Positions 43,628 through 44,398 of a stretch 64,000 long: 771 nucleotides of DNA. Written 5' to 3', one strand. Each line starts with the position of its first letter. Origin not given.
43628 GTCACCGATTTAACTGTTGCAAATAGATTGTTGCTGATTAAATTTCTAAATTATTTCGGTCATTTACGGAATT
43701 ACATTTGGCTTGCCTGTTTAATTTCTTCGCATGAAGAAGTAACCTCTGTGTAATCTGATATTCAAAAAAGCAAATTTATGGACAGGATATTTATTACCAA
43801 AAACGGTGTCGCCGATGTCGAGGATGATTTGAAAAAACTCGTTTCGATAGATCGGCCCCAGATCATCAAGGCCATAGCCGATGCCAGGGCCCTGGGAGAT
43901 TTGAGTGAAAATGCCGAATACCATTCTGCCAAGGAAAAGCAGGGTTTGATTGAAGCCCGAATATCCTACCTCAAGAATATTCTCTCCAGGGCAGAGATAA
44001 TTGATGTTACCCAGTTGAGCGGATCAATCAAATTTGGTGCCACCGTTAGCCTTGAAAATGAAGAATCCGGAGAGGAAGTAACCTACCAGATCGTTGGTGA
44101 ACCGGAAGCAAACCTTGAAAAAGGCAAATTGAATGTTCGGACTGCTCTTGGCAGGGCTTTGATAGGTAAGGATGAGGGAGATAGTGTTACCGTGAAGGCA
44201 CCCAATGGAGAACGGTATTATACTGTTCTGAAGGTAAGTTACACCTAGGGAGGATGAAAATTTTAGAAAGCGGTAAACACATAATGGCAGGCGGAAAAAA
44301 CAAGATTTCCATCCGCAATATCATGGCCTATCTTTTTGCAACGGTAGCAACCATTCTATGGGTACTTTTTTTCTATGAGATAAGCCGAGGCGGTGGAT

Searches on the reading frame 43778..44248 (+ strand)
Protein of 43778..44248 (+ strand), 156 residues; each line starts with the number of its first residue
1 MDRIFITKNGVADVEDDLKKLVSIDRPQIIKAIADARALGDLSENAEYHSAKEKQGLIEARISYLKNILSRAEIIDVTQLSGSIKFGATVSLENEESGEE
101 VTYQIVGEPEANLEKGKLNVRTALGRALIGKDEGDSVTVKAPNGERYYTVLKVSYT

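Call 7: search_protein_families(library=pfam, proteins=[window:43778-44248:+])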
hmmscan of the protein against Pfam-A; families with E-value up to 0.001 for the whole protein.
window:43778-44248:+ (156 aa): 2 families
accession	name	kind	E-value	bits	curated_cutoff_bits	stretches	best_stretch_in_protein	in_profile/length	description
PF03449.20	GreA_GreB_N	-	9.5e-27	93.4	24.5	1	4-74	1-71/71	Transcription elongation factor, N-terminal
PF01272.25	GreA_GreB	-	1.2e-25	89.8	26.9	1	82-155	4-77/77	Transcription elongation factor, GreA/GreB, C-term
